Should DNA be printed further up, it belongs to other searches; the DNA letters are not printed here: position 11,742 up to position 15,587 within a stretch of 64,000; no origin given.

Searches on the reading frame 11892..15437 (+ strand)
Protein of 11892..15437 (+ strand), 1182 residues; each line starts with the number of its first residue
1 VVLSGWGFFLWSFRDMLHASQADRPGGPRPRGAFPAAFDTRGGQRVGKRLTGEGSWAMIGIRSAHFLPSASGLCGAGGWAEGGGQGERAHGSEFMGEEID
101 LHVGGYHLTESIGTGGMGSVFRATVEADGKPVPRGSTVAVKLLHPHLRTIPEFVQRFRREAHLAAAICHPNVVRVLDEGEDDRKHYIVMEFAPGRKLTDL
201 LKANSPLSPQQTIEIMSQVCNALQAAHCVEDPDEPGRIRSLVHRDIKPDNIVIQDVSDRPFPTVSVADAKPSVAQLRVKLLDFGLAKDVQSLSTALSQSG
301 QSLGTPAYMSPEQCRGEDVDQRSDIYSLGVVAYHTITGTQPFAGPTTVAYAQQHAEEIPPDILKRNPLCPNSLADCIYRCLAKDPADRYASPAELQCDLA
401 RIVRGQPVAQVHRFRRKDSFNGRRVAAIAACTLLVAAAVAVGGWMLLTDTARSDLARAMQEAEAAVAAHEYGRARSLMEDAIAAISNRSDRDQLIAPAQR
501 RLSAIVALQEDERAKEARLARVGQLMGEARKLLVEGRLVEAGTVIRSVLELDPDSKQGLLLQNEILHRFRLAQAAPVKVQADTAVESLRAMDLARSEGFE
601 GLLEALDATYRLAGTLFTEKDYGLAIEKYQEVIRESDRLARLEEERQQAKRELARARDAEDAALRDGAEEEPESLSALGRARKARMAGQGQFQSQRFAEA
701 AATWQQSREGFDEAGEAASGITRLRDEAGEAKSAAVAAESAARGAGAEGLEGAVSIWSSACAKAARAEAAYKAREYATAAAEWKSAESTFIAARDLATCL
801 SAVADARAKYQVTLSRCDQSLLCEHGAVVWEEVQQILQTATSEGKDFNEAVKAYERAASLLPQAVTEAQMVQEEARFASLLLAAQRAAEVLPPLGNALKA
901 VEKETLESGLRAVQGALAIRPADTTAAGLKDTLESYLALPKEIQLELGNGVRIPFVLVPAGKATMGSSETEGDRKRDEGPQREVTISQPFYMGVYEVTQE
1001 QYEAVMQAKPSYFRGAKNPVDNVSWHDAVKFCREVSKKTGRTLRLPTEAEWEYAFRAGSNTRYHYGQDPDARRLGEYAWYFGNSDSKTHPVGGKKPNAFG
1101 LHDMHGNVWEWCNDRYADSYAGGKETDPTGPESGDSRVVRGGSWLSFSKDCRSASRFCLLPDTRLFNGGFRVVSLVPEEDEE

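Call 13: search_protein_families(library=pfam, proteins=[window:11892-15437:+], max_evalue=0.001)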
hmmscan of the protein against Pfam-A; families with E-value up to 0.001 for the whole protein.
window:11892-15437:+ (1182 aa): 4 families
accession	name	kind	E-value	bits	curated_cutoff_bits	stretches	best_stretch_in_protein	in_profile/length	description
PF03781.23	FGE-sulfatase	-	8.3e-51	173.5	23.3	1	955-1173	5-254/255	Sulfatase-modifying factor enzyme 1-like domain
PF00069.31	Pkinase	-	8.4e-43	147.1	31.7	1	106-391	1-254/263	Protein kinase domain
PF07714.23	PK_Tyr_Ser-Thr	-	1.2e-32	113.7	23.1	1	107-388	2-248/258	Protein tyrosine and serine/threonine kinase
PF03109.22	ABC1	-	0.00099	18.7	22.9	0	110-149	36-68/244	ABC1 atypical kinase-like domain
